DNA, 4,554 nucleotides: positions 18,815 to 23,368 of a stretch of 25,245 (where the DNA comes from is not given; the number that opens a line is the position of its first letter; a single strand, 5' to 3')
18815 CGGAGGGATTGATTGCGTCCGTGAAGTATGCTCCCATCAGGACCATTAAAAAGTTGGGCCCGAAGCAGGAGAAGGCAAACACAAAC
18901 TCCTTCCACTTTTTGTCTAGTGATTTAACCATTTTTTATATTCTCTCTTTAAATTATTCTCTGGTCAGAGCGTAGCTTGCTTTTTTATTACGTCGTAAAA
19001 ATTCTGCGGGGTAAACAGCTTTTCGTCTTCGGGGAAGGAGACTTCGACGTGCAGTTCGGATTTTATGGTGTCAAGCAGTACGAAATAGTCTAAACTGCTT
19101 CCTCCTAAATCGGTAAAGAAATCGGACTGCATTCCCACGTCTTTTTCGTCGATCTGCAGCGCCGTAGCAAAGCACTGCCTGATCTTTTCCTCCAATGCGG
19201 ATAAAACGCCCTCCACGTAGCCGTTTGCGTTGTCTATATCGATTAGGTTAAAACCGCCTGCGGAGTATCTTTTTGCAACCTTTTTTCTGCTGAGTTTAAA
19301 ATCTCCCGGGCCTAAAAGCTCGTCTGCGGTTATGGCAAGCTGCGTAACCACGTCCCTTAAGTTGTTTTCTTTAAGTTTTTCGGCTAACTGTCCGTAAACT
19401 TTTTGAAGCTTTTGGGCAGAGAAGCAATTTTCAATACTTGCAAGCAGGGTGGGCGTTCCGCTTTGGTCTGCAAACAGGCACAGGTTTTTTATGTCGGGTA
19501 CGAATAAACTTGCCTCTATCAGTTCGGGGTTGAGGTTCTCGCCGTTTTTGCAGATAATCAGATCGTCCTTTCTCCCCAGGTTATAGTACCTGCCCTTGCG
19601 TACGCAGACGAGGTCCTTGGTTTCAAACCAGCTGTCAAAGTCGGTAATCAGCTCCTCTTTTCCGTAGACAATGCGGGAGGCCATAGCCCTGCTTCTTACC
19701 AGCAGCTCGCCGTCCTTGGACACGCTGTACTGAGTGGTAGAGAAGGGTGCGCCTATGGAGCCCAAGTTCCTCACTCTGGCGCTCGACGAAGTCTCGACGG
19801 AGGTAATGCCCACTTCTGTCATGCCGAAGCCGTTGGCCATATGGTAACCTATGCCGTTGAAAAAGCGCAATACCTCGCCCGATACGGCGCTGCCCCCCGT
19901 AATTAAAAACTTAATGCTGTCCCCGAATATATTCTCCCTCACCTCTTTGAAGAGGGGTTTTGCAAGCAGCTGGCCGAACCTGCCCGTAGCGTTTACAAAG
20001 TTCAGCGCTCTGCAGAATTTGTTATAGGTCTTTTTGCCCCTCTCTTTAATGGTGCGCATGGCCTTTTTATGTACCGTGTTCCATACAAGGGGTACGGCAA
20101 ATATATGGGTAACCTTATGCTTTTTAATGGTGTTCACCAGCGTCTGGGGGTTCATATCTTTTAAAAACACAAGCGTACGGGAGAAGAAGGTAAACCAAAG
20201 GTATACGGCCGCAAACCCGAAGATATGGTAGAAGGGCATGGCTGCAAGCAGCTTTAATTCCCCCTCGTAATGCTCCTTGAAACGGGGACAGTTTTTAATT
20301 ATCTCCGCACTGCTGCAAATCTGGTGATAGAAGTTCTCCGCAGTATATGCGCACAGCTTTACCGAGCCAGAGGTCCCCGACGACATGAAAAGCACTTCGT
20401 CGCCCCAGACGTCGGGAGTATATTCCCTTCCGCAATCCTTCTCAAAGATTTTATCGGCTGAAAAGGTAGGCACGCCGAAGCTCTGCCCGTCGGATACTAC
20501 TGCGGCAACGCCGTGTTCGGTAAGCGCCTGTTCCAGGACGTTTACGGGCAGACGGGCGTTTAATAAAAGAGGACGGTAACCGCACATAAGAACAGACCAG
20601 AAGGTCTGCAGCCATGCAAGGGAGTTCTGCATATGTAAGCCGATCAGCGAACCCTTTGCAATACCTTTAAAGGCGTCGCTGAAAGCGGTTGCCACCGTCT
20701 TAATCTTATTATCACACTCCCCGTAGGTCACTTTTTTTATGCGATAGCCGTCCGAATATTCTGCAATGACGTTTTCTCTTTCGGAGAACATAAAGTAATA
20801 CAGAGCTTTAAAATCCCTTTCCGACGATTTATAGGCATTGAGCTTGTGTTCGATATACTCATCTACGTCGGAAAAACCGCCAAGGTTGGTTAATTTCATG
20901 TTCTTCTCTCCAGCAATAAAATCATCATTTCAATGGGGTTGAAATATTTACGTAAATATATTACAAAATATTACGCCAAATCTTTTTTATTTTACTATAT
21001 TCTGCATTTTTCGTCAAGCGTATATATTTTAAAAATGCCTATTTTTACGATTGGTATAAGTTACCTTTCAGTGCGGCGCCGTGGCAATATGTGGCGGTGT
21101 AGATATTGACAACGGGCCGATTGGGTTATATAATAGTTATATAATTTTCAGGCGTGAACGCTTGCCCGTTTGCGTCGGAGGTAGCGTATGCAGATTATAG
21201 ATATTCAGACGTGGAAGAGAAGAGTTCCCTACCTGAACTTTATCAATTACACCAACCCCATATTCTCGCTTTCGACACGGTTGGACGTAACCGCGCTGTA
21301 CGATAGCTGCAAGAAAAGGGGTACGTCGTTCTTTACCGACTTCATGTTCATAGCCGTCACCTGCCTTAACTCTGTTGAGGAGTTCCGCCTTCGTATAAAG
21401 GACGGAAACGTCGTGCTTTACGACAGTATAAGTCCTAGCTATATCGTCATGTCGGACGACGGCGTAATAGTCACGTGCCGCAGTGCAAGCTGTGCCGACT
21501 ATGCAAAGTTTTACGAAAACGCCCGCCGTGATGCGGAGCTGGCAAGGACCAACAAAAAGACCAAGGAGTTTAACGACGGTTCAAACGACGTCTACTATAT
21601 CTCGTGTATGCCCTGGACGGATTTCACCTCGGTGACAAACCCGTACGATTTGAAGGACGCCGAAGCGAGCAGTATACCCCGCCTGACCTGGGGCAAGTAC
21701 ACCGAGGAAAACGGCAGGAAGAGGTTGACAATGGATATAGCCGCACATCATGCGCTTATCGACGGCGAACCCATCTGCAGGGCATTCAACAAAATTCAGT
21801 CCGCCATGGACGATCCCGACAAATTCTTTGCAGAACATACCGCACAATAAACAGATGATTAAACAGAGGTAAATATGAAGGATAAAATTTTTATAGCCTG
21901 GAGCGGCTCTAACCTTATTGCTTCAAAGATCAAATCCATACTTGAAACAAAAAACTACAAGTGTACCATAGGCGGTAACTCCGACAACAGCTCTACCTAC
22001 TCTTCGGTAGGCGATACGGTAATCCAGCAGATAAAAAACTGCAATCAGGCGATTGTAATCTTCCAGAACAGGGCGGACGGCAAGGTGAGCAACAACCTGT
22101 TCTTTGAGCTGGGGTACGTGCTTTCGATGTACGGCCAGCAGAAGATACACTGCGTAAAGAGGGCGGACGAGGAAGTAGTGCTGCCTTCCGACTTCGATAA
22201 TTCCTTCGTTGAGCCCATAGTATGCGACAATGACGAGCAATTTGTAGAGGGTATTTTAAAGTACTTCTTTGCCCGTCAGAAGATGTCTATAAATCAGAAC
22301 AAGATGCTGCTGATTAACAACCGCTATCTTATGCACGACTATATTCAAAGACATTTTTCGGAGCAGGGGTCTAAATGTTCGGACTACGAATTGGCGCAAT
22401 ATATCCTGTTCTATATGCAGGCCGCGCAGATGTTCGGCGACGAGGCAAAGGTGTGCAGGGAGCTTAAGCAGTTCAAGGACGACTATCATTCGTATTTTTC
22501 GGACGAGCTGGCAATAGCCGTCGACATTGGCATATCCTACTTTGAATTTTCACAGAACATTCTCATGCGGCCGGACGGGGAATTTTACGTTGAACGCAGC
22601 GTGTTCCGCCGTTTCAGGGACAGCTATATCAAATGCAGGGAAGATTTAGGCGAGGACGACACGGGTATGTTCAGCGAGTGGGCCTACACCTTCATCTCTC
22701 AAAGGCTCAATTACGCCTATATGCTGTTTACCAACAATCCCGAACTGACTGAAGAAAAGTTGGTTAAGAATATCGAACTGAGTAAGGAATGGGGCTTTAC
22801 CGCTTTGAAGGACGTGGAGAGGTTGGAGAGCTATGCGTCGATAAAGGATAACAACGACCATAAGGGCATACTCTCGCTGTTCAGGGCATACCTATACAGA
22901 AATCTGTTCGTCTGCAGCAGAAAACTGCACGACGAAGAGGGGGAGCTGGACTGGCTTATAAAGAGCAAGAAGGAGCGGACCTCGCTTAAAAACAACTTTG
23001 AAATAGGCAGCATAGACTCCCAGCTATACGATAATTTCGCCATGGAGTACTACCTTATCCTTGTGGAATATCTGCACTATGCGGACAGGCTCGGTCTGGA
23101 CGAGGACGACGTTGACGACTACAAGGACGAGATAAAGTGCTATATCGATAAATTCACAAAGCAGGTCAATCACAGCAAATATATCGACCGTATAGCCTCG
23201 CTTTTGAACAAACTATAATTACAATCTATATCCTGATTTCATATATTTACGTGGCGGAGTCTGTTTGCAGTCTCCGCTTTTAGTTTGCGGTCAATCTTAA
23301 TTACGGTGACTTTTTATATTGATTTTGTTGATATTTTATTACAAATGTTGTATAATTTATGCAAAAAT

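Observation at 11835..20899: Eight-gene carrier-protein-dependent lipid acylation and transport operon; possible Gram-positive counterpart of Aas/LplT or a new lipid pathway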

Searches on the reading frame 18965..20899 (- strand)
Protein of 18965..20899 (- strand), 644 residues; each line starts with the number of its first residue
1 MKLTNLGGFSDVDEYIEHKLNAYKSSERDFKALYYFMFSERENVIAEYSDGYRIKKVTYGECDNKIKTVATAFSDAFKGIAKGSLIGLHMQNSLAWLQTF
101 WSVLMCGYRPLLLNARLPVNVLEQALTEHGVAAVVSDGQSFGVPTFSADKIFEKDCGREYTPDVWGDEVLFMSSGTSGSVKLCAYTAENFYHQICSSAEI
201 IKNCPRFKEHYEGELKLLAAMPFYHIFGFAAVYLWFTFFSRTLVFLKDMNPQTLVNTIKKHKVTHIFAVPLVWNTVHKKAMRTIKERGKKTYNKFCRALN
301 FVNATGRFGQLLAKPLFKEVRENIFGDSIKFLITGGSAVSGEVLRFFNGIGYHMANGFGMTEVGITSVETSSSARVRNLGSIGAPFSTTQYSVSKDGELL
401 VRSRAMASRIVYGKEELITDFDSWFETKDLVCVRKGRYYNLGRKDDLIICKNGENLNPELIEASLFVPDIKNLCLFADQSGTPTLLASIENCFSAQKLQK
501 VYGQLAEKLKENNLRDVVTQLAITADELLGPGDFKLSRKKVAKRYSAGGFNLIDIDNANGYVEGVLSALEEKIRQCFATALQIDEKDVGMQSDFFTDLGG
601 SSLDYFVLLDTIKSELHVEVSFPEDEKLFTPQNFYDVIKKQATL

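Call 3: search_protein_families(library=pfam, proteins=[window:18965-20899:-], max_evalue=0.01)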
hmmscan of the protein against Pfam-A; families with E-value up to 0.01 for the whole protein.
window:18965-20899:- (644 aa): 2 families
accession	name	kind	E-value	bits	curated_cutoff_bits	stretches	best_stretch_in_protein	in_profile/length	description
PF00501.34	AMP-binding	-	2.1e-38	132.6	29.9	1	52-404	17-377/384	AMP-binding enzyme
PF00550.31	PP-binding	-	3e-07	31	20.8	1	571-622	1-51/67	Phosphopantetheine attachment site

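Call 4: search_protein_families(library=ncbifam, proteins=[window:18965-20899:-], max_evalue=0.01)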
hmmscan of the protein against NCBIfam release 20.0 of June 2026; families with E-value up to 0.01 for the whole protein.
window:18965-20899:- (644 aa): 66 families (the best 25 are shown)
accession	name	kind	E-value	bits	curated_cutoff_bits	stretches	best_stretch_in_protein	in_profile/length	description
TIGR01923.1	menE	equivalog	1.2e-35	123.2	330.15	2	58-282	1-221/442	o-succinylbenzoate--CoA ligase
NF006539.0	PRK09029.1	equivalog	6.5e-26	91.2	494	2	329-474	242-383/458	o-succinylbenzoate--CoA ligase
NF004837.0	PRK06187.1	subfamily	1.8e-25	89.2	476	3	170-282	175-280/531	long-chain-fatty-acid--CoA ligase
NF002966.0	PRK03640.1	equivalog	7.5e-24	84.2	556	2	314-466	241-403/483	o-succinylbenzoate--CoA ligase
NF005307.0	PRK06839.1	equivalog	1.3e-21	76.9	748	3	327-463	264-411/496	o-succinylbenzoate--CoA ligase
NF052269.1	Staph_lig_FadD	equivalog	5.8e-20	71.1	650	2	327-466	265-414/499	long-chain-fatty-acid--CoA ligase FadD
NF004114.0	PRK05605.1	equivalog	7.9e-19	67.4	766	2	169-282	225-332/575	long-chain-fatty-acid--CoA ligase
NF038343.1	ligase_FadD11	exception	1.5e-16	60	950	1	318-466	318-467/585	fatty acid--CoA ligase FadD11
NF052580.1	Str24CoAsynCasG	equivalog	2.6e-15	55.8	750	2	55-273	64-301/548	steroid-24-oyl-CoA synthetase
NF005801.1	PRK07656.1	equivalog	3.1e-13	49.2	657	1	170-282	169-273/500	FadD3 family acyl-CoA ligase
NF058661.1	cispen_AMP_AmcH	equivalog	2.3e-12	46.1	370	1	65-280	26-236/458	adenylate-forming 2-oxoglutaryl-ACP ligase AmcH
NF005714.0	PRK07529.1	subfamily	7.5e-12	44.4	632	1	327-466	338-496/640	acyl-CoA synthetase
NF041592.1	carboxyl_red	equivalog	2.1e-11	42.2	1300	1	169-514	235-569/1160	carboxylic acid reductase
NF006442.0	PRK08751.1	equivalog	3.2e-11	42.3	1023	2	294-464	297-478/560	long-chain fatty acid--CoA ligase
NF006181.0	PRK08314.1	subfamily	4e-11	41.9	705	1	169-270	208-301/563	long-chain-fatty-acid--CoA ligase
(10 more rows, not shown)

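Call 32: search_solved_structures(query=window:18965-20899:-, max_evalue=1e-10)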
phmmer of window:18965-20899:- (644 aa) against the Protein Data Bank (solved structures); distinct sequences matched with E-value up to 1e-10: 6.
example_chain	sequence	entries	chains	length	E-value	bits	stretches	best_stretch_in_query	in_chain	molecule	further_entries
6nj0_A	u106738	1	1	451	3.6e-14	55.3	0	65-251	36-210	2-succinylbenzoate--CoA ligase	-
5c5h_A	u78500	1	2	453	3.7e-14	55.3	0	65-251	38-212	2-succinylbenzoate--CoA ligase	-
5x8f_A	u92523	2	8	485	3.7e-13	52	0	323-466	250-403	2-succinylbenzoate--CoA ligase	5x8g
5buq_A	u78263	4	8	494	4e-13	51.9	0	323-466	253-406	2-succinylbenzoate--CoA ligase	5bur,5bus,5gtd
8wev_A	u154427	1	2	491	3.1e-12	49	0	57-276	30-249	Feruloyl-CoA Synthetase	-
8weu_A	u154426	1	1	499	3.3e-12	48.9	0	57-276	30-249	Fatty-acyl-CoA synthase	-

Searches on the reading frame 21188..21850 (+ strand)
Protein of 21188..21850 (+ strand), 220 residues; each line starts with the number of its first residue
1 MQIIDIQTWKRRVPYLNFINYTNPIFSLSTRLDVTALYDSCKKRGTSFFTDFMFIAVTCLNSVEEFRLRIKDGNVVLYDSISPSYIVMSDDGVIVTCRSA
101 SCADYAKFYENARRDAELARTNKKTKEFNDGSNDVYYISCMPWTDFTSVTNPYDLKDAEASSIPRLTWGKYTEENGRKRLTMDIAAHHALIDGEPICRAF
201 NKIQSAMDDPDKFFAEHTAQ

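Call 5: search_protein_families(library=pfam, proteins=[window:21188-21850:+], max_evalue=0.001)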
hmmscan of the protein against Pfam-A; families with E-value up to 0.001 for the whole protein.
window:21188-21850:+ (220 aa): 2 families
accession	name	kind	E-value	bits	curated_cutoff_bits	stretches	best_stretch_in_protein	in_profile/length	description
PF00302.23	CAT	-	7e-29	101.7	23.5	1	3-204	5-205/205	Chloramphenicol acetyltransferase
PF00198.28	2-oxoacid_dh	-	5e-07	29.8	23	1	24-214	28-231/232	2-oxoacid dehydrogenases acyltransferase (catalytic domain)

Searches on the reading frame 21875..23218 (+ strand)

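Call 5: search_protein_families(library=pfam, proteins=[window:21875-23218:+], max_evalue=0.001)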
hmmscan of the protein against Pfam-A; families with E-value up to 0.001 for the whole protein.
window:21875-23218:+ (447 aa): 1 family
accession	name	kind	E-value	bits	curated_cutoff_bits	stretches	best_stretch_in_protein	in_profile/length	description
PF10137.14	CAP12-PCTIR_TIR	-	1.9e-11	44.4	24.7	1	4-108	1-110/119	CAP12/Pycsar effector protein, TIR domain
